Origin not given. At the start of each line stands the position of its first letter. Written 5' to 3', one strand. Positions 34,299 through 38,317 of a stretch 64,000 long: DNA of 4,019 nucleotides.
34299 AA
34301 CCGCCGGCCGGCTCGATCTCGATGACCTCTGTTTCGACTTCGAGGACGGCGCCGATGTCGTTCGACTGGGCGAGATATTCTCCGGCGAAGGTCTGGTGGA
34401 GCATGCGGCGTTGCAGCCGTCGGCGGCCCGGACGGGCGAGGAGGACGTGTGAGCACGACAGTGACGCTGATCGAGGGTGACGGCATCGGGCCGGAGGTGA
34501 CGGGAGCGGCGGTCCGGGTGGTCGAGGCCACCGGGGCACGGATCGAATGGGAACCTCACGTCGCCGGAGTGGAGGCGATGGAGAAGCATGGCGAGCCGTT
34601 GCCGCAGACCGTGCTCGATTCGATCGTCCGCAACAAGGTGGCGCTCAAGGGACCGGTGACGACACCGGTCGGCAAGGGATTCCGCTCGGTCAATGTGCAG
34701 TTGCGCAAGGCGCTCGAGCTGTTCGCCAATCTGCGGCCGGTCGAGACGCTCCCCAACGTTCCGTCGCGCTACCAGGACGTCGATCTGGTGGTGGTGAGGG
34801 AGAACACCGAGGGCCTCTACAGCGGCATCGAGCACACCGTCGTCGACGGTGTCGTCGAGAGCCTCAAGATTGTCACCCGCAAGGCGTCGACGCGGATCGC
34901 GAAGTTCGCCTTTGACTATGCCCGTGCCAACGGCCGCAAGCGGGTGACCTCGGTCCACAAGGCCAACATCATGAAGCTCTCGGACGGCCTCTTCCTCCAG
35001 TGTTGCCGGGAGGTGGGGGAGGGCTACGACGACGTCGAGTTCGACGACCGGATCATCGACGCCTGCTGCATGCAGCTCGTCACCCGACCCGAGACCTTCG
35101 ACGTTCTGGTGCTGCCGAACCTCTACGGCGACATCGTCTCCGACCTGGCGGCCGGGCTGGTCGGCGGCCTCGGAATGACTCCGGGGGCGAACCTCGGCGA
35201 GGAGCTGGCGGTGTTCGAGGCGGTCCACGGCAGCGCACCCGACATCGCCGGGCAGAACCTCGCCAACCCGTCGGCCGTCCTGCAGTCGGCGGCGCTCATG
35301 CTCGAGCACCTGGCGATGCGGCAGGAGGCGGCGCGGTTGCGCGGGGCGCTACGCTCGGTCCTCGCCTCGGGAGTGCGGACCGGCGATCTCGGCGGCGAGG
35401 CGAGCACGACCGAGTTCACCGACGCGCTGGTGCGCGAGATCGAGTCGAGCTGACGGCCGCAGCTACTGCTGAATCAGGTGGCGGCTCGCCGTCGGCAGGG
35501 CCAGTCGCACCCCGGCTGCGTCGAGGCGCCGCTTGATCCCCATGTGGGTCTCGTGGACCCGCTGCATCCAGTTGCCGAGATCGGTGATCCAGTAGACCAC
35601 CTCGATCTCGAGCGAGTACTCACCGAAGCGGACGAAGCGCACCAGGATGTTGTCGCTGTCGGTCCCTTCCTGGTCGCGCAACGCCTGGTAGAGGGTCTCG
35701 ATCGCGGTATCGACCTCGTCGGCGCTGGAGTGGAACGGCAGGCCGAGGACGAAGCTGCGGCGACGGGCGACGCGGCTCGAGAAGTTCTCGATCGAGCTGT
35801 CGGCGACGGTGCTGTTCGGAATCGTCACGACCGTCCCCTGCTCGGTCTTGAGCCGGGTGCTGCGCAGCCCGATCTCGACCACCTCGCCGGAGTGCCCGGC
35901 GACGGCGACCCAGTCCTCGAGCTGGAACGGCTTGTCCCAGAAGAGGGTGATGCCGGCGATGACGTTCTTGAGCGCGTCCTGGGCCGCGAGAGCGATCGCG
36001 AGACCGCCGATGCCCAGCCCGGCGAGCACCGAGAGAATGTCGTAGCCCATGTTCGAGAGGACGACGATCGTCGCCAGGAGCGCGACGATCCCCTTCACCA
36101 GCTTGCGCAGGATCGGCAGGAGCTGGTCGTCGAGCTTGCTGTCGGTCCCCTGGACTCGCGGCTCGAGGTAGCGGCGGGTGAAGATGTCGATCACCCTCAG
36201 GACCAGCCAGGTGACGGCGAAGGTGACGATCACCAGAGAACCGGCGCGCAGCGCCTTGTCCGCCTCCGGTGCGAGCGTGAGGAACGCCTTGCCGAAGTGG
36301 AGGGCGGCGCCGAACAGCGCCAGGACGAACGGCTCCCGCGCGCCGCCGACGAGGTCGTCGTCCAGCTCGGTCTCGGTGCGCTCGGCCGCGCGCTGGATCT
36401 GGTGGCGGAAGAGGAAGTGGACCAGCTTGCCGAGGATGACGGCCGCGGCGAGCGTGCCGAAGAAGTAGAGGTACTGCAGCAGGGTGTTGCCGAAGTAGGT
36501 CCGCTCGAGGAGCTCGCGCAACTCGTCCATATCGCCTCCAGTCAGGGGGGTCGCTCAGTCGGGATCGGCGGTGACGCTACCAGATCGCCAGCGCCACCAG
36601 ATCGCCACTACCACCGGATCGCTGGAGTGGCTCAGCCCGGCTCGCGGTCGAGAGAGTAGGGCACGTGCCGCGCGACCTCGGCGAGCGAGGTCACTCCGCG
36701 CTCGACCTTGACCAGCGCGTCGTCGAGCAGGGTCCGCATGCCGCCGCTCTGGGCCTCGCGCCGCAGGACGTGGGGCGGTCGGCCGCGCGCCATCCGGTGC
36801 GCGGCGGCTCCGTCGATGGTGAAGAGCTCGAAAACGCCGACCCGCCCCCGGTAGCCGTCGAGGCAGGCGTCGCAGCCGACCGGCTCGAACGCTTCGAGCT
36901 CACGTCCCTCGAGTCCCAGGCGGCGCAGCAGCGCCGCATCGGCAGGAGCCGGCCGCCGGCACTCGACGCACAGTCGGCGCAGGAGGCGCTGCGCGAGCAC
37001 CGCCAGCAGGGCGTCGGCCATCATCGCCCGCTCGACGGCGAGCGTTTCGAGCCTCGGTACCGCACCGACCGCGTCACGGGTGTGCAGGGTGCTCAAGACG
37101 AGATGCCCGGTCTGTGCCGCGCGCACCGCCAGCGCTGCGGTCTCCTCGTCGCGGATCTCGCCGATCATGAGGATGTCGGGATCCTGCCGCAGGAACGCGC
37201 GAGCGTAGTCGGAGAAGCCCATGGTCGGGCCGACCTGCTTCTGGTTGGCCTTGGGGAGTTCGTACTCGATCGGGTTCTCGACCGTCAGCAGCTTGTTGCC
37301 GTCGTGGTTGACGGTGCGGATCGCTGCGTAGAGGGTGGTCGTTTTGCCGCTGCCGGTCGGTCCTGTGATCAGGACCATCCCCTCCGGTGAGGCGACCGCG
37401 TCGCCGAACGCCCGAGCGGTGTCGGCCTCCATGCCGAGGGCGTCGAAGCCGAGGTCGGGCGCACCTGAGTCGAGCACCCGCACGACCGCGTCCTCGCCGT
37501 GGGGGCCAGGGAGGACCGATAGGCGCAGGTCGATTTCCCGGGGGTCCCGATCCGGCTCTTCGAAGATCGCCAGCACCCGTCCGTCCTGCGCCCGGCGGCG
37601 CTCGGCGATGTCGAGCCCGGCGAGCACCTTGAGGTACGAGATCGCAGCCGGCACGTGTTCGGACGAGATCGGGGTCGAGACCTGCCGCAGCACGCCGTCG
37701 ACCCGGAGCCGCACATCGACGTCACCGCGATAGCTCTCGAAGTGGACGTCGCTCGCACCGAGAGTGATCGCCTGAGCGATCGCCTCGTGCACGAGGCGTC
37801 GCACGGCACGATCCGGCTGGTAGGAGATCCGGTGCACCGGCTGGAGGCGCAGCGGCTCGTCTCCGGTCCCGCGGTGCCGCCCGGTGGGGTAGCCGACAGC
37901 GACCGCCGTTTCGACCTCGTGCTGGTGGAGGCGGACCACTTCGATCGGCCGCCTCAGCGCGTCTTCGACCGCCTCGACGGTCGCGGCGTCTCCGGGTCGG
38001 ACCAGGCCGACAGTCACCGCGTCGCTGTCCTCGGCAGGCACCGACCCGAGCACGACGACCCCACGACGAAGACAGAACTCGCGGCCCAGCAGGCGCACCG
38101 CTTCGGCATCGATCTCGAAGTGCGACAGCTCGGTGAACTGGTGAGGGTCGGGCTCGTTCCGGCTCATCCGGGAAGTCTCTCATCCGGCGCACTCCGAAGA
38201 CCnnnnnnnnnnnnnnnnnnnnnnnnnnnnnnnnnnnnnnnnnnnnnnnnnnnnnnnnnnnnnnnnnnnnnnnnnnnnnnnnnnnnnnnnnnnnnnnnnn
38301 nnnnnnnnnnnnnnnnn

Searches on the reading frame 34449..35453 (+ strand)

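Call 58: search_protein_families(library=pfam, proteins=[window:34449-35453:+], max_evalue=0.00001)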
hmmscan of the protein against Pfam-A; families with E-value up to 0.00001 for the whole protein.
window:34449-35453:+ (334 aa): 1 family
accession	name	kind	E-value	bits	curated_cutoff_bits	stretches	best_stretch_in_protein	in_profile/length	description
PF00180.25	Iso_dh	-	3.2e-110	369.1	27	1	4-326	1-347/348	Isocitrate/isopropylmalate dehydrogenase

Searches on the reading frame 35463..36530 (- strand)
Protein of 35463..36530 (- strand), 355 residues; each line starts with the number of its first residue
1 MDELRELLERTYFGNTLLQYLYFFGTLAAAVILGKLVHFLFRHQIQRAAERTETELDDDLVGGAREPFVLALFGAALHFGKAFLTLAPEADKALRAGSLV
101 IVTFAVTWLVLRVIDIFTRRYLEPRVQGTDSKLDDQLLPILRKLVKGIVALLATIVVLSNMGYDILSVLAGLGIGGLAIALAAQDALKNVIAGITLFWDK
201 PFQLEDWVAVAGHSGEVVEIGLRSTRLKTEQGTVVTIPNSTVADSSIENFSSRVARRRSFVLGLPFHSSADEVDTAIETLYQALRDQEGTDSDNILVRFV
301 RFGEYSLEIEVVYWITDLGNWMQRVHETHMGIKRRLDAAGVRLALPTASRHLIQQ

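Call 59: search_protein_families(library=pfam, proteins=[window:35463-36530:-], max_evalue=0.00001)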
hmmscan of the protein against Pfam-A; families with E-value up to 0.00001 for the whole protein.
window:35463-36530:- (355 aa): 3 families
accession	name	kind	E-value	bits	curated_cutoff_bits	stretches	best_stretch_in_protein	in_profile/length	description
PF00924.24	MS_channel_2nd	-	7.7e-22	77.6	20.2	1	186-251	2-67/68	Mechanosensitive ion channel, beta-domain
PF21082.3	MS_channel_3rd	-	2e-09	38.2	21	1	260-342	3-87/88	Mechanosensitive ion channel MscS, C-terminal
PF21088.3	MS_channel_1st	-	1.6e-06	28.4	23.1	1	144-184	2-42/42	Mechanosensitive ion channel, transmembrane helices 2/3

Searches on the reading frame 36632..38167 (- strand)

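Call 59: search_protein_families(library=pfam, proteins=[window:36632-38167:-], max_evalue=0.00001)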
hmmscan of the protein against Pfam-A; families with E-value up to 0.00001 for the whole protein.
window:36632-38167:- (511 aa): 2 families
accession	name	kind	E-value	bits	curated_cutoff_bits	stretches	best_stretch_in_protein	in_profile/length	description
PF00437.27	T2SSE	-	6.8e-106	354.5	24.9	1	119-500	5-370/370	Type II/IV secretion system protein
PF05157.20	MshEN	-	3.2e-07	30.7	23.1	1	11-88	5-79/90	MshEN domain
